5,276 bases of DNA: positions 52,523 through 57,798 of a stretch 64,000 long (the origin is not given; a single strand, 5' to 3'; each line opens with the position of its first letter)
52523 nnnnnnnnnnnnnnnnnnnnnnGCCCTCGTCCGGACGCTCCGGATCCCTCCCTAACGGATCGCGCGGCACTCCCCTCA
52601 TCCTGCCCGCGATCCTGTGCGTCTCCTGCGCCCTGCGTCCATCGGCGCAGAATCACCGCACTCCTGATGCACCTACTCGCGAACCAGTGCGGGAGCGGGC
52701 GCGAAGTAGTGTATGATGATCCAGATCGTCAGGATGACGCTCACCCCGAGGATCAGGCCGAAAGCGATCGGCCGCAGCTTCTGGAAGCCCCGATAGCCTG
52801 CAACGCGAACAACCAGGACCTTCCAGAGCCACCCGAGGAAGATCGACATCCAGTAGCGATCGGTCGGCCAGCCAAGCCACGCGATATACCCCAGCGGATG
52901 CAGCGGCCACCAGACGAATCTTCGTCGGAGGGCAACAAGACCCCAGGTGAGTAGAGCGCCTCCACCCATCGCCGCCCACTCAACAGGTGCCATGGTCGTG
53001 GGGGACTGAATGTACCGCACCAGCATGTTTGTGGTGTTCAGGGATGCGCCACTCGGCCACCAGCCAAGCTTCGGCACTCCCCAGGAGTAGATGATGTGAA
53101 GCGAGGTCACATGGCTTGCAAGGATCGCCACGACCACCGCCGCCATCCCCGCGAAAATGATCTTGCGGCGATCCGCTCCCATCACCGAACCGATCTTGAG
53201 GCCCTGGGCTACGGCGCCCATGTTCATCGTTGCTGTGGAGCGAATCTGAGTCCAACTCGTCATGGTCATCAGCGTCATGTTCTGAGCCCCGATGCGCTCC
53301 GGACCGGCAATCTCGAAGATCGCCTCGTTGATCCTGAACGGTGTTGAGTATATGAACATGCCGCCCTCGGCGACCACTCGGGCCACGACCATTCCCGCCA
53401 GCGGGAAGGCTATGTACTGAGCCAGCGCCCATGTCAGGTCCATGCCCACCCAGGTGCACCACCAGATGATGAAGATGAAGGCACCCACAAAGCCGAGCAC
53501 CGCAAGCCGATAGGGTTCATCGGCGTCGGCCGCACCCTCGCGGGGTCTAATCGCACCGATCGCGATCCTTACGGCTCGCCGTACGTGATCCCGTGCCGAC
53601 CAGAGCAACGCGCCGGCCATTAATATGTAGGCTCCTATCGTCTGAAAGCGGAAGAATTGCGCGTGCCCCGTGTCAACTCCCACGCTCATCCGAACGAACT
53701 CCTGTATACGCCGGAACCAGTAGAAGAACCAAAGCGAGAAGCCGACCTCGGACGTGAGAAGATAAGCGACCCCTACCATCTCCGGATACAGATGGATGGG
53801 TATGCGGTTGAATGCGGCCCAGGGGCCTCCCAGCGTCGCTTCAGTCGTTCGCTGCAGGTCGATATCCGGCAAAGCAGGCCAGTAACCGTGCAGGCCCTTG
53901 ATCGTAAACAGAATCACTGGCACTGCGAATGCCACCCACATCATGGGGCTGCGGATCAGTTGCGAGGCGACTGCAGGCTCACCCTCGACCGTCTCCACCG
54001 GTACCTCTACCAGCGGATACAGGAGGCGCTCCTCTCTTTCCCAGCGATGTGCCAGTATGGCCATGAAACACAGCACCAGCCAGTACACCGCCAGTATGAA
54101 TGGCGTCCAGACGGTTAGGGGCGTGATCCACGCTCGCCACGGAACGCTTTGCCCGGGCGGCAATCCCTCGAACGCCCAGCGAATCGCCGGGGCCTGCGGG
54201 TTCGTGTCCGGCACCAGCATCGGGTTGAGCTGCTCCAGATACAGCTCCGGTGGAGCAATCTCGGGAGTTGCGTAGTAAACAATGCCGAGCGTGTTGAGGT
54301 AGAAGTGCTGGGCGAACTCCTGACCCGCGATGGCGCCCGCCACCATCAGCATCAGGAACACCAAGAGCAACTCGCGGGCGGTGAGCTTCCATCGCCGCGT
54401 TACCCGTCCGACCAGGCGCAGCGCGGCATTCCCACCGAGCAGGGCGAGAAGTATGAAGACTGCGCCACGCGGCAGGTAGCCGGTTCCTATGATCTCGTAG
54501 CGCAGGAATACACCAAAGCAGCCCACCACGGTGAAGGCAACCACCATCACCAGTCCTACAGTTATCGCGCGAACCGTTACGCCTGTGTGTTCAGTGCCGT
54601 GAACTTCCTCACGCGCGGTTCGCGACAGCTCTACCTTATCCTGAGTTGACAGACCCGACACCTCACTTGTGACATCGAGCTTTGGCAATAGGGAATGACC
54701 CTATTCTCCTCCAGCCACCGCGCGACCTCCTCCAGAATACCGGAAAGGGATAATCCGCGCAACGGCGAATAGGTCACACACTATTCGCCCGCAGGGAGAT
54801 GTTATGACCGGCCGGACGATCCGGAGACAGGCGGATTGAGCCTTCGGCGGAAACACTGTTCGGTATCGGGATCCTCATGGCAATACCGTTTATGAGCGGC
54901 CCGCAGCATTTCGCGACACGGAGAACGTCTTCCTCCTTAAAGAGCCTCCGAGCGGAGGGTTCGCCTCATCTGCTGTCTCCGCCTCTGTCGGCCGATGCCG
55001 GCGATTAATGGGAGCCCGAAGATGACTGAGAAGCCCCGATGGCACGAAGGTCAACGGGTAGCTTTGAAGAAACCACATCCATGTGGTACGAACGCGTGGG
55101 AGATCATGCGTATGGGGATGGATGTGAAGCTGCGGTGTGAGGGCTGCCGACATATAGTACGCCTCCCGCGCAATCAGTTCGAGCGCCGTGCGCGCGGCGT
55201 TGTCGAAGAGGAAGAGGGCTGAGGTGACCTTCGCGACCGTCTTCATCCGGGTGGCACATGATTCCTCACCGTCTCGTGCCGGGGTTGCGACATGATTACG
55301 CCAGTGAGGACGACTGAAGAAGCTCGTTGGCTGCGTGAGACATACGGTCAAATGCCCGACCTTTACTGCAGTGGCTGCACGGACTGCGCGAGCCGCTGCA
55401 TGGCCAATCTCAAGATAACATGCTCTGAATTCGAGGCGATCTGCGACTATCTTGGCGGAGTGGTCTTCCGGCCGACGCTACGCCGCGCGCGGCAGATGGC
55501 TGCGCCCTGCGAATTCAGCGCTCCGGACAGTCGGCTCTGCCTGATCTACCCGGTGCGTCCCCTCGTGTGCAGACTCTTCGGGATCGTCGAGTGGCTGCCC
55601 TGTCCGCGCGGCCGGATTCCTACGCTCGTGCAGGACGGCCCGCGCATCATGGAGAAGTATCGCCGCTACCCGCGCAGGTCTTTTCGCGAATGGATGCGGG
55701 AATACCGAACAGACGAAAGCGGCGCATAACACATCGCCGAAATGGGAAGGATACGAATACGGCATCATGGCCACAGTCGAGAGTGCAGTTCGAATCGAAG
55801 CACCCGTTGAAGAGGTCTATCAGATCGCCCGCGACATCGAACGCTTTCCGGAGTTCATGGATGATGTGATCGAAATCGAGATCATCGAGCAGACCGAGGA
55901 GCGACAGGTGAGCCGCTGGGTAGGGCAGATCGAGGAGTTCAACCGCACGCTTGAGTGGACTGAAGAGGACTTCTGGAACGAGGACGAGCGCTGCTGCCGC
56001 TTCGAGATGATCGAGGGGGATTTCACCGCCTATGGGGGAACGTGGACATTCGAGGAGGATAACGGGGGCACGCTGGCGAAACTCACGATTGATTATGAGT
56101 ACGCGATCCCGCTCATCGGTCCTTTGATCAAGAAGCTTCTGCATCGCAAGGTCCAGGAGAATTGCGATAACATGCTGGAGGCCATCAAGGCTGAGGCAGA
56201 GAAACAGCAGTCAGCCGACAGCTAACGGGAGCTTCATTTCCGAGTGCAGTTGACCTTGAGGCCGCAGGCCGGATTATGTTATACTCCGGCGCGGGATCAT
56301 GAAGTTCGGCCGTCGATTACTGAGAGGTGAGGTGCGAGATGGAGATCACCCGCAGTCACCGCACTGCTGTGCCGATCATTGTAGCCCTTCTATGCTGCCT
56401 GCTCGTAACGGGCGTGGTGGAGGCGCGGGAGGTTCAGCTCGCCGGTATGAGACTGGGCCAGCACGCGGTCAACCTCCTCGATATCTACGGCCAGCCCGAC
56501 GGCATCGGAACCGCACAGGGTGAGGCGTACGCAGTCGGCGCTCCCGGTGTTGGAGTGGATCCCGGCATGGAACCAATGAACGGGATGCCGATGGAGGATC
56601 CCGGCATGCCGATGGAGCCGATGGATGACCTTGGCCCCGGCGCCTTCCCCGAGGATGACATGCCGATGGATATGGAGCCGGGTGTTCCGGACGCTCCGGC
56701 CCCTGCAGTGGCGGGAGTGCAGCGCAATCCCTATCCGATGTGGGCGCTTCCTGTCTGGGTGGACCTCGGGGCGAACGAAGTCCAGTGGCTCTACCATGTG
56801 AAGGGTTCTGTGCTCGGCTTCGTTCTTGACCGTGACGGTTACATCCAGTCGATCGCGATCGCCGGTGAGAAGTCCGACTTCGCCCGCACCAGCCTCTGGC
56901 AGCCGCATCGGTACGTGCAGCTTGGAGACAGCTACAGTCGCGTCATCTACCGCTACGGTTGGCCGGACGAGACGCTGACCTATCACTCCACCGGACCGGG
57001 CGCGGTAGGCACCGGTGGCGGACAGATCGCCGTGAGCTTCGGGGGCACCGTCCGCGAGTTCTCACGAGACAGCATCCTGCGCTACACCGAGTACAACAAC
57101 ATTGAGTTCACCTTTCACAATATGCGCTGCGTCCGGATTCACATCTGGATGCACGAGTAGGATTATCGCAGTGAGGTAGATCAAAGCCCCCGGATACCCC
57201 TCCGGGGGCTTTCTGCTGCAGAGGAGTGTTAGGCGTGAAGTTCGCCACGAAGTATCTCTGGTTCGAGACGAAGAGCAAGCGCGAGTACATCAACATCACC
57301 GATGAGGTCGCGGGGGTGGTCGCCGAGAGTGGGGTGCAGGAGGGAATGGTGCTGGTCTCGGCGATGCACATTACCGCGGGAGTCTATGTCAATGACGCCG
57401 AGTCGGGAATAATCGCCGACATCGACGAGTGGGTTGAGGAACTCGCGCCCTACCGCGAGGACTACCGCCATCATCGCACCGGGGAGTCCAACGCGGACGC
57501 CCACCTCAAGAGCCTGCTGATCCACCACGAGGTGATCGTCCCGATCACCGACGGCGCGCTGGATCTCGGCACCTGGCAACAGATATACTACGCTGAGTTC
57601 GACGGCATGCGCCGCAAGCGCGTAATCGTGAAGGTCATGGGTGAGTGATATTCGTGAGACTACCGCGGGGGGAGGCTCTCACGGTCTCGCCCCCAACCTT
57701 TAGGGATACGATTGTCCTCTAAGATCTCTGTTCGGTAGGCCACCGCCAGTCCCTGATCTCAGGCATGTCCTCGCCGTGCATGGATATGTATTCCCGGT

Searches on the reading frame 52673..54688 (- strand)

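Call 17: search_protein_families(library=pfam, proteins=[window:52673-54688:-], max_evalue=0.0001)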
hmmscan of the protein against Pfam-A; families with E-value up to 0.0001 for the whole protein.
window:52673-54688:- (671 aa): 2 families
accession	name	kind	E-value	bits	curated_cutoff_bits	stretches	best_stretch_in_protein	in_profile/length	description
PF20581.3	DUF6785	-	5.1e-123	411.7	25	1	38-537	1-498/498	Family of unknown function (DUF6785)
PF20580.3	DUF6784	-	1e-27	96.7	26.4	1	571-663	1-93/101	Domain of unknown function (DUF6784)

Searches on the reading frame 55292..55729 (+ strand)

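Call 17: search_protein_families(library=pfam, proteins=[window:55292-55729:+], max_evalue=0.0001)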
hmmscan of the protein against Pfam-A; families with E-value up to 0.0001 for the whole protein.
window:55292-55729:+ (145 aa): 1 family
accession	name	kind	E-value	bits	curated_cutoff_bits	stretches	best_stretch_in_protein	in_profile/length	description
PF03692.20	CxxCxxCC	-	9.1e-06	26.7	23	1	29-97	2-70/85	Putative zinc- or iron-chelating domain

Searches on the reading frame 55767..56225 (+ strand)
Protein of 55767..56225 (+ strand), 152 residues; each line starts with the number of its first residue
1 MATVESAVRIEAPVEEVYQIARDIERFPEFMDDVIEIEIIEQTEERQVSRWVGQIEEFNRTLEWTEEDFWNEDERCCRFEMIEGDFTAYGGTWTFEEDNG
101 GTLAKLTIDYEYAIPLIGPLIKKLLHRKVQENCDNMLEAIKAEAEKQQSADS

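Call 17: search_protein_families(library=pfam, proteins=[window:55767-56225:+], max_evalue=0.0001)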
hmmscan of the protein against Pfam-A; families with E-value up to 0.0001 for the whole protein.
window:55767-56225:+ (152 aa): 3 families
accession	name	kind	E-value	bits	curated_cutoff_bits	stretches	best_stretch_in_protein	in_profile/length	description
PF03364.25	Polyketide_cyc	-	2e-21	77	23.4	1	10-136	1-125/126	Polyketide cyclase / dehydrase and lipid transport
PF10604.15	Polyketide_cyc2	-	1.6e-17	64.5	27.4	1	1-145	1-142/142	Polyketide cyclase / dehydrase and lipid transport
PF10698.15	DUF2505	-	4.9e-05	23.9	26.9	0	61-138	71-152/158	Protein of unknown function (DUF2505)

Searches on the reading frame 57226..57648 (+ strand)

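Call 17: search_protein_families(library=pfam, proteins=[window:57226-57648:+], max_evalue=0.0001)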
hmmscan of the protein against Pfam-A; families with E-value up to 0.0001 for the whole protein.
window:57226-57648:+ (140 aa): 1 family
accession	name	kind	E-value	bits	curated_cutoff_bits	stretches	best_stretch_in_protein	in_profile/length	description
PF01894.22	UPF0047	-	4.5e-40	136.9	27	1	23-137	1-117/117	Uncharacterised protein family UPF0047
